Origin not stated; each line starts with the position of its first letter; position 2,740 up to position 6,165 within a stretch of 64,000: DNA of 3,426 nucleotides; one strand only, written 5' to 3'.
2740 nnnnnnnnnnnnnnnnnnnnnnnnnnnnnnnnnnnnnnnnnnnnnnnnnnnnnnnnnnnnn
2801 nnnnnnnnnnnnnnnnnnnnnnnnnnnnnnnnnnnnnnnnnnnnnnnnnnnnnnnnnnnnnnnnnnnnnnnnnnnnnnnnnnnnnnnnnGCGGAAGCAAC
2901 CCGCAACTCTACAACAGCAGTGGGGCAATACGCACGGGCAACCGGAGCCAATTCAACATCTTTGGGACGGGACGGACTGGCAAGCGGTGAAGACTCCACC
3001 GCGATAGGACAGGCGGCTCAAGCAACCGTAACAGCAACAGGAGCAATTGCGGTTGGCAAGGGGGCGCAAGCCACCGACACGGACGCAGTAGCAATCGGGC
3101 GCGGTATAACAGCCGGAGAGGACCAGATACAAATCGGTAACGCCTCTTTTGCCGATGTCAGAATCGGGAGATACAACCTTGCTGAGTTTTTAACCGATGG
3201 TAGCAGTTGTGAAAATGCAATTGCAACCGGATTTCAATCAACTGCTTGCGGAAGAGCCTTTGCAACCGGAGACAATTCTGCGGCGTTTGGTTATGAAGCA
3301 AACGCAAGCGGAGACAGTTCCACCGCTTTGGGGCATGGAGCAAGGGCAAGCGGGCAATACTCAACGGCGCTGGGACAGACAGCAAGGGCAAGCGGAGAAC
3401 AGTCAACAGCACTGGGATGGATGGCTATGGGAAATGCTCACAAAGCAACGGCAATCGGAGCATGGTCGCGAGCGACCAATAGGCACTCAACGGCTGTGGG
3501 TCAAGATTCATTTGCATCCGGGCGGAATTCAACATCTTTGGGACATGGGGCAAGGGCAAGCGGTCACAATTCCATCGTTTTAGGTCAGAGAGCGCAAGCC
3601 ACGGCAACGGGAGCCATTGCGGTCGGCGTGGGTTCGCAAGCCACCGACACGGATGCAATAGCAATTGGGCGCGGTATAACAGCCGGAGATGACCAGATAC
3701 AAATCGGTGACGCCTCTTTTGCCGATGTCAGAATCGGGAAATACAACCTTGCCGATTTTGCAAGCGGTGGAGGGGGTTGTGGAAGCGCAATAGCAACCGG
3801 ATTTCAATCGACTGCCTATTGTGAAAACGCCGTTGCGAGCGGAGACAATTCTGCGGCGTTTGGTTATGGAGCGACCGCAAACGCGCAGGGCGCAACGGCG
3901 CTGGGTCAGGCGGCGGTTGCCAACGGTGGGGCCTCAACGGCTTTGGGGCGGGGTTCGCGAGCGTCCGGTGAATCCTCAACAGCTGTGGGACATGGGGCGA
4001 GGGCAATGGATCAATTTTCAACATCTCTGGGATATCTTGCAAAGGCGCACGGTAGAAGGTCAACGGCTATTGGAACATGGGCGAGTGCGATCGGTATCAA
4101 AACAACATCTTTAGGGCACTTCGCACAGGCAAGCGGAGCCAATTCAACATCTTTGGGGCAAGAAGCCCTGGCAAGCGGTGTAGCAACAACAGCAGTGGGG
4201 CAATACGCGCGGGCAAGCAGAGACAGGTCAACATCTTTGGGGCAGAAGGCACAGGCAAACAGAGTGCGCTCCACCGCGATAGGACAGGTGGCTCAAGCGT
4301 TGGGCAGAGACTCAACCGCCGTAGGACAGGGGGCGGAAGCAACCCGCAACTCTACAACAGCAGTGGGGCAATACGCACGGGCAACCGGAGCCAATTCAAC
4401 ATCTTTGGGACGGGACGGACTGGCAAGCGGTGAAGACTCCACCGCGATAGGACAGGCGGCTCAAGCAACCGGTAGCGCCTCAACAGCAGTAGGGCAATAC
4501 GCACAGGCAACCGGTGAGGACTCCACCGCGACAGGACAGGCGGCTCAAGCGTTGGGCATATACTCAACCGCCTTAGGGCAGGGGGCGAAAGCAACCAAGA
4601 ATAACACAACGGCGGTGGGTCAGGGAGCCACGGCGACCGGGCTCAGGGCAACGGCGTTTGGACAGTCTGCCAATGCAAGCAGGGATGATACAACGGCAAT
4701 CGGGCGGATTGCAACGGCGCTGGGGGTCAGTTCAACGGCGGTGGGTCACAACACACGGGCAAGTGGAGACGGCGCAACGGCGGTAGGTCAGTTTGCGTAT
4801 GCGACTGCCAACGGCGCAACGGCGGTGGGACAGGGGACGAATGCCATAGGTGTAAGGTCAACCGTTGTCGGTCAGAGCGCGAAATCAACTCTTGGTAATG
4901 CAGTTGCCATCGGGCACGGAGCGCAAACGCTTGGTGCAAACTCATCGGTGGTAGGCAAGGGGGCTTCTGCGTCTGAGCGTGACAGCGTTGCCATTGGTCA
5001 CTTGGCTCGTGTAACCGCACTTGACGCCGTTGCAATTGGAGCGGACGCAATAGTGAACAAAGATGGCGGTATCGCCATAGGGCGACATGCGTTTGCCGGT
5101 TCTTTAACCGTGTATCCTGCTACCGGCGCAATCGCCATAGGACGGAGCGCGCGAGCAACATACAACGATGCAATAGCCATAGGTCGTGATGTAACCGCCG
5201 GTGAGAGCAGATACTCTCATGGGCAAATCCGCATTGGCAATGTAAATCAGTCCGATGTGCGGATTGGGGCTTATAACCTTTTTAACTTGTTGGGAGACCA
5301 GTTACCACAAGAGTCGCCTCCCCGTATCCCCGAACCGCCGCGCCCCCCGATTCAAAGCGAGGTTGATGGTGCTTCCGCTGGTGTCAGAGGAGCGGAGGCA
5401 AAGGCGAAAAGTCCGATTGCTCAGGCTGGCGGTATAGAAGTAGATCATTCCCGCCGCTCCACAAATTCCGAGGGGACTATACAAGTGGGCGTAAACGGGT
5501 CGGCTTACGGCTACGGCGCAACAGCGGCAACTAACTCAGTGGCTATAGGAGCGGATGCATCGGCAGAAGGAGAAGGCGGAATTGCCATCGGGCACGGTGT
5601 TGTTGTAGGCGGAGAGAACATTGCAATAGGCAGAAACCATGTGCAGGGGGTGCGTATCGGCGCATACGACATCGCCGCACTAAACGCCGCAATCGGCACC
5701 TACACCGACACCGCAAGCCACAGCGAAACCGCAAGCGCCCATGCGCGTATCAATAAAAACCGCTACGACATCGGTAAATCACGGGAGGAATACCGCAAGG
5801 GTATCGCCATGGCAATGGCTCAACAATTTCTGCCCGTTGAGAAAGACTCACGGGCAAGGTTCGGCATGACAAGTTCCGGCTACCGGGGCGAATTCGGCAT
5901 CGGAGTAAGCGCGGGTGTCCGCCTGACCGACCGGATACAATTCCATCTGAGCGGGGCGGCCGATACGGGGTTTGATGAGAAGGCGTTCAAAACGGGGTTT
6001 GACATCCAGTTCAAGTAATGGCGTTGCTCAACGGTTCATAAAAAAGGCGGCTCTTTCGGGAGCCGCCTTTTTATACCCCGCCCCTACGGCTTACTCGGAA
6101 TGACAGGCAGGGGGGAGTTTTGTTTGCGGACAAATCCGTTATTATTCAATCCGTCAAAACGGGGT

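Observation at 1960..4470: Tandem segmental duplication of about 1.07 kb (period 1443 bp) with a core of about 835 bp at about 99% identity inside the adhesin gene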

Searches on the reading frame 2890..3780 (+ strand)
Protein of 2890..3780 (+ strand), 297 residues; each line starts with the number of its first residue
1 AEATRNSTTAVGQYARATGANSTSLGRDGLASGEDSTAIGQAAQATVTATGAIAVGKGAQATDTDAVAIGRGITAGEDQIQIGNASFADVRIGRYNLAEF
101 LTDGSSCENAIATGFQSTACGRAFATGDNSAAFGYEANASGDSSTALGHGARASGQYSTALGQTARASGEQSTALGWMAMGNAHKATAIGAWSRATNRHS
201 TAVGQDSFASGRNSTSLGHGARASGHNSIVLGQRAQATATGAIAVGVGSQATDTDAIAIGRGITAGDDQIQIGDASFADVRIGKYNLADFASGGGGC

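Call 19: find_homologous_proteins(query=window:2890-3780:+, max_evalue=1e-10)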
Query window:2890-3780:+ (297 aa): 136 proteins with E <= 1e-10 among 8000 candidates; the best 120 are listed.
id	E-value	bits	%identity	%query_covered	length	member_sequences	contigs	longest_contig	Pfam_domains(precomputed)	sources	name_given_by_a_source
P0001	3.2e-36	144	40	74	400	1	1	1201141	PF05658.20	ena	-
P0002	1.1e-27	116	32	54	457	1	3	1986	PF05658.20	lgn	-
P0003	3.4e-24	104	35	82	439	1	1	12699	PF13884.12,PF05658.20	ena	-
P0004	2.3e-23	101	40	85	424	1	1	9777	PF03895.22,PF05658.20,PF05662.20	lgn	-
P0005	4.5e-23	100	37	80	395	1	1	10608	PF03895.22,PF05658.20,PF05662.20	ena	-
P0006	3.0e-22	98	31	98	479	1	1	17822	PF05658.20,PF05662.20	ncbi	ncbi:hypothetical protein ACNGVM_004872, partial [Salmonella enterica]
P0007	3.3e-22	98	37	52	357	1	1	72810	PF03895.22,PF05658.20,PF05662.20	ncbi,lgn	-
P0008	1.0e-21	96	33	87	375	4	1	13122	PF13018.12,PF05658.20,PF05662.20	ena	-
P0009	5.7e-21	94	39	82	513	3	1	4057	PF03895.22,PF05658.20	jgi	jgi:autotransporter adhesin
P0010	6.7e-21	93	43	76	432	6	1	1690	PF03895.22,PF05658.20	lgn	-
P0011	1.6e-20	92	37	75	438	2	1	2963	PF03895.22,PF05658.20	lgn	-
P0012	2.2e-20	92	34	84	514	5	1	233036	PF13018.12,PF05658.20,PF05662.20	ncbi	ncbi:ESPR-type extended signal peptide-containing protein, partial [Escherichia coli]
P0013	3.3e-20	91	36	85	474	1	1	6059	PF05658.20,PF05662.20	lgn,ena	-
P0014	4.4e-20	91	37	82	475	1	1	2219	PF13884.12,PF05658.20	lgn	-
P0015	1.3e-19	89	36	78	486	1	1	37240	PF05658.20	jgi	jgi:Head domain of trimeric autotransporter adhesin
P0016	2.8e-19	88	34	46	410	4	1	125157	PF03895.22,PF05658.20,PF05662.20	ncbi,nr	ncbi:hypothetical protein GVX76_00165 [[Haemophilus] felis]|nr:hypothetical protein [[Haemophilus] f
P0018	8.0e-19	87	42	48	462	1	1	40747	PF05658.20,PF05662.20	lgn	-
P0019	3.0e-18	85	37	82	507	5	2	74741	PF13018.12,PF05658.20,PF05662.20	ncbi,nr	ncbi:TPA: adhesin, partial [Escherichia coli]|nr:adhesin [Escherichia coli]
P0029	9.0e-17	80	35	69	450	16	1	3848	PF03895.22,PF05658.20,PF05662.20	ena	-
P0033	2.0e-16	79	35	79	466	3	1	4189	PF05658.20,PF05662.20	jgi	-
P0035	3.7e-16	78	39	39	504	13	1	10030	PF13018.12,PF05658.20,PF05662.20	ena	-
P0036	4.4e-16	78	35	88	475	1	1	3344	PF03895.22,PF05658.20,PF05662.20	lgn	-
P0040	8.8e-16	77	33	81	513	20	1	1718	PF13018.12,PF05658.20,PF05662.20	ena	-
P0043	1.9e-15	75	38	45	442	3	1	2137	PF03895.22,PF05658.20,PF05662.20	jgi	-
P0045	2.3e-15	75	44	54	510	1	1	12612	PF03895.22,PF05658.20,PF05662.20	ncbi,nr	ncbi:hypothetical protein GKU49_21435, partial [Salmonella enterica]|nr:hypothetical protein [Salmon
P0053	9.1e-15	73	41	55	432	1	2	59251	PF03895.22,PF05658.20,PF05662.20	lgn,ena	-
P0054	9.2e-15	73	37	46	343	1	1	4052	PF05658.20,PF05662.20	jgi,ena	-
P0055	9.5e-15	73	39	59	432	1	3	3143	PF03895.22,PF05658.20,PF05662.20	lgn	-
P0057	1.2e-14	73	38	73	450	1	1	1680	PF05658.20,PF05662.20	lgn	-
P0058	1.3e-14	73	34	74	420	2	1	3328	PF13018.12,PF03895.22,PF05658.20,PF05662.20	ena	-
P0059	1.5e-14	72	37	61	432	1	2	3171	PF03895.22,PF05658.20,PF05662.20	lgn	-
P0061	1.8e-14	72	34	89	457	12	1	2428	PF03895.22,PF05658.20,PF05662.20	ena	-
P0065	6.2e-14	70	42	51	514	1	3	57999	PF03895.22,PF05658.20,PF05662.20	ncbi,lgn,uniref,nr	ncbi:hypothetical protein D2122_21415 [Salmonella enterica subsp. enterica serovar Weslaco]|uniref:T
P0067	7.0e-14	70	37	67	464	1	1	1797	PF21300.3,PF03895.22,PF05658.20,PF05662.20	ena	-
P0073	2.6e-13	68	30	77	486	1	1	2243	PF05658.20,PF05662.20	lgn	-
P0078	5.0e-13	68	33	94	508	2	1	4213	PF02530.21,PF03895.22,PF05658.20,PF05662.20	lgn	-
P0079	6.3e-13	67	35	55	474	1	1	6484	PF05658.20,PF05662.20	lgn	-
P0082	1.0e-12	67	39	50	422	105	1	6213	PF03895.22,PF05658.20,PF05662.20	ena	-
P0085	1.8e-12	66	46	48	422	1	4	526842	PF03895.22,PF05658.20,PF05662.20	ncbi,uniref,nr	ncbi:YadA-like family protein [Klebsiella aerogenes]|uniref:YadA-like family protein n=1 Tax=Klebsie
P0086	2.1e-12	65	39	56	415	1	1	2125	PF05658.20,PF05662.20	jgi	jgi:autotransporter adhesin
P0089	2.3e-12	65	35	54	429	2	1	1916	PF03895.22,PF05658.20,PF05662.20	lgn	-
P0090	2.7e-12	65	41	73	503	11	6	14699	PF05658.20,PF05662.20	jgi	jgi:autotransporter adhesin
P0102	1.0e-11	63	41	50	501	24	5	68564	PF03895.22,PF05658.20,PF05662.20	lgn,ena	-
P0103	1.1e-11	63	38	47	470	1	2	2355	PF03895.22,PF05658.20,PF05662.20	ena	-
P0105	1.1e-11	63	36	87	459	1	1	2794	PF03895.22,PF05658.20,PF05662.20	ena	-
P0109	1.4e-11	63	34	63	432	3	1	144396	PF03895.22,PF05658.20,PF05662.20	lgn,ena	-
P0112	2.1e-11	62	35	61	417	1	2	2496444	PF03895.22,PF05658.20,PF05662.20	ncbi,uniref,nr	ncbi:YadA family autotransporter adhesin [Neisseria chenwenguii]|uniref:Calcium-binding protein n=1 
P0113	2.1e-11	62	36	61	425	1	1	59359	PF03895.22,PF05658.20,PF05662.20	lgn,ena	-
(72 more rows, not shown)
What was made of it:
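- A protein search with window 2890-3780 found nothing above 47% identity (call 19).
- Tried and rejected: The protein search with window 2890-3780 gave nothing above 47% identity (call 19).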

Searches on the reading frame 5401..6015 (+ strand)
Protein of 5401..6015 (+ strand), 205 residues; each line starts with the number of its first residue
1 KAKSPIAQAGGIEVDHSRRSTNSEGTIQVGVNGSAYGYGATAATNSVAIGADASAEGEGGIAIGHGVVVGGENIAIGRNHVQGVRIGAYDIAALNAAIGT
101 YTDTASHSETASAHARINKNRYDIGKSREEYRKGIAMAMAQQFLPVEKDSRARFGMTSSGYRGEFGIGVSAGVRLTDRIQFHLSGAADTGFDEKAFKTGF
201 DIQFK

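Call 11: search_protein_families(library=pfam, proteins=[window:5401-6015:+], max_evalue=10)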
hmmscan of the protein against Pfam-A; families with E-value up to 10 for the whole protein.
window:5401-6015:+ (205 aa): 2 families
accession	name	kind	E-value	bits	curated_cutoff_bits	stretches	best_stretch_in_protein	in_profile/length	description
PF05658.19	YadA_head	-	5e-05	24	25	1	44-66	4-26/27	YadA head domain repeat (2 copies)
PF03895.21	YadA_anchor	-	0.048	14.2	22.7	1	148-204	5-60/60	YadA-like membrane anchor domain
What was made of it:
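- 5671..6006 (+): C-terminal stalk helix (5671-5820) and four beta-strands (5854-6006), forming a trimeric-autotransporter membrane anchor. Pfam YadA_anchor reaches only E 0.05 (call 11).
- On Trimeric autotransporter adhesin (type Vc): By sequence it is below threshold: E 0.05, 14.2 bits against a cut-off of 22.7 (call 11).
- Closest known: YadA, Hia, AtaA and BpaC. Different: The Pfam anchor model scores below its cut-off (14.2 vs 22.7 bits, call 11).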

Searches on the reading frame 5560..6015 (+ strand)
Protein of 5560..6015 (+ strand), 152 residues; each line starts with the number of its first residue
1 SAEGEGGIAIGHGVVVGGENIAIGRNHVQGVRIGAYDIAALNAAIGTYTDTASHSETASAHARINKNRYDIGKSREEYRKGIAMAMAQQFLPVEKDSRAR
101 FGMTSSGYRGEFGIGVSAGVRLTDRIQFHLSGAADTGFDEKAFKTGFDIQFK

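Call 44: search_solved_structures(query=window:5560-6015:+, max_evalue=10, show_alignments=2)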
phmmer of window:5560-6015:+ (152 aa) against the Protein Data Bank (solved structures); distinct sequences matched with E-value up to 10: 1.
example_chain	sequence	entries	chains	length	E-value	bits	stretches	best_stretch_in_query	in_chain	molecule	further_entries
4qvs_A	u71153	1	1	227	0.23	14.9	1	91-132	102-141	S-layer domain-containing protein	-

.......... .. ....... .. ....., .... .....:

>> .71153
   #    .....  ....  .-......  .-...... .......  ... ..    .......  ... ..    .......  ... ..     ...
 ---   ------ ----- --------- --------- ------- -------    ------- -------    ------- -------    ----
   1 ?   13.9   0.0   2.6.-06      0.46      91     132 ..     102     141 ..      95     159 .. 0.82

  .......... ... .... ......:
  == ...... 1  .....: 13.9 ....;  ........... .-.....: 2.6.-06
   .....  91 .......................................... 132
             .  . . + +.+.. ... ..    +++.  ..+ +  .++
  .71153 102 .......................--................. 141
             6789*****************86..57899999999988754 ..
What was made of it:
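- Tried and rejected: PDB sequence search with the C-terminus: nothing relevant (call 44).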

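Call 71: predict_structure(alignment_id=A2)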
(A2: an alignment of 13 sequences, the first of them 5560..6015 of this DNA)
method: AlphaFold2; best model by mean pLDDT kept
length: 152 residues; sequences in the alignment: 13
mean_pLDDT: 72.2   pTM: 0.45
mean pLDDT of the five models: 72.2, 71.4, 71.1, 64.9, 63.7
residues with pLDDT >= 90: 9; 70-90: 85; 50-70: 43; < 50: 15
segments of 3 or more residues with pLDDT < 50: 25-37
pLDDT, mean of each block of 10 residues (from residue 1): 57 64 51 47 57 63 76 83 81 88 88 86 87 79 77 72
secondary structure, 60 per line:
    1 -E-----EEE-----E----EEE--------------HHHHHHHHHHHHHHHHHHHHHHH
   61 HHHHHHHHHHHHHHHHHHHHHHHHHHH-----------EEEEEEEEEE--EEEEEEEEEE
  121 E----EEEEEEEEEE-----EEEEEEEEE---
elements in order: E8-10 E21-23 H38-87 E99-108 E111-121 E126-135 E141-149
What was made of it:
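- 5671..6006 (+): AlphaFold model (call 71).
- On Trimeric autotransporter adhesin (type Vc): By structure, the model has a helix at residues 38-87 plus 4 strands with pLDDT about 80-88 (call 71).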

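Call 73: fold_search(model_id=the predicted structure, library=pdb)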
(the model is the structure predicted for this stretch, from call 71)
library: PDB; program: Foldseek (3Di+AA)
matches with E <= 10: 416; with E <= 0.001: 4
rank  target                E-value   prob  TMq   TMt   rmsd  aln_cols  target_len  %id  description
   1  2gr7_A                1.3e-05  1.00  0.52  0.75   3.5       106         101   18  Hia 992-1098 (released 2006-05-23)
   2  9vnj_A                1.5e-05  1.00  0.49  0.68   5.8       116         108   22  Crystal structure of the transmembrane domain of trimeric autotransporter adhesin AtaA in complex with the N-terminal  (released 2025-10-08)
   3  3emo_A                1.7e-05  1.00  0.52  0.62   9.9       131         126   18  Crystal structure of transmembrane Hia 973-1098 (released 2008-11-04)
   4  2gr8_A                2.8e-04  1.00  0.39  0.74   3.5        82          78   21  Hia 1022-1098 (released 2006-05-23)
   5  2lme_MODEL_1_A        2.6e-03  1.00  0.46  0.64   3.0        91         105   23  Solid-state NMR structure of the membrane anchor domain of the trimeric autotransporter YadA (released 2012-11-07)
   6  6uk5_A                7.0e-02  0.99  0.33  0.22   5.6        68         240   15  Structure of SAM bound CalS10, an amino pentose methyltransferase from Micromonospora echinaspora involved in calichea (released 2020-10-07)
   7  3r87                  1.7e-01  0.33  0.22  0.25  14.9        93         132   13  Crystal Structure of Orf6 protein from Photobacterium profundum (released 2012-03-28)
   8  5bsz                  2.2e-01  0.90  0.28  0.19   4.9        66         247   15  X-ray structure of the sugar N-methyltransferase KedS8 from Streptoalloteichus sp ATCC 53650 (released 2015-07-29)
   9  6uk5_B                3.4e-01  0.92  0.33  0.22   5.0        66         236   15  Structure of SAM bound CalS10, an amino pentose methyltransferase from Micromonospora echinaspora involved in calichea (released 2020-10-07)
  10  7apk_e                3.6e-01  0.47  0.27  0.09  12.9       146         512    9  Structure of the human THO - UAP56 complex (released 2020-12-16)
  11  7znk_e                3.6e-01  0.47  0.27  0.09  12.9       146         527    9  Structure of an endogenous human TREX complex bound to mRNA (released 2023-05-03)
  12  7znl_e                3.6e-01  0.47  0.27  0.09  12.9       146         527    9  Structure of the human TREX core THO-UAP56 complex (released 2023-05-17)
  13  7znl_E                3.8e-01  0.47  0.27  0.08  12.9       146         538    9  Structure of the human TREX core THO-UAP56 complex (released 2023-05-17)
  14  3f1t_A                4.8e-01  0.41  0.24  0.27  10.7        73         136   14  Crystal structure of the Q9I3C8_PSEAE protein from Pseudomonas aeruginosa. Northeast Structural Genomics Consortium ta (released 2008-11-18)
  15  7apk_E                5.1e-01  0.41  0.27  0.09  12.9       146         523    9  Structure of the human THO - UAP56 complex (released 2020-12-16)
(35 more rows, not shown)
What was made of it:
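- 5671..6006 (+): Foldseek top hits are Hia 2gr7 (E 1.3e-5), AtaA 9vnj, Hia 3emo and 2gr8, YadA 2lme (call 73).
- On Trimeric autotransporter adhesin (type Vc): The five best PDB matches are Hia, AtaA and YadA anchors, E 1e-5 to 3e-3, probability 1.00 (call 73).
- Closest known: YadA, Hia, AtaA and BpaC. Same: The anchor fold is a helix plus four strands, matching Hia, AtaA and YadA (call 73).
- Tried and rejected: The fold comparison was needed instead (call 73).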
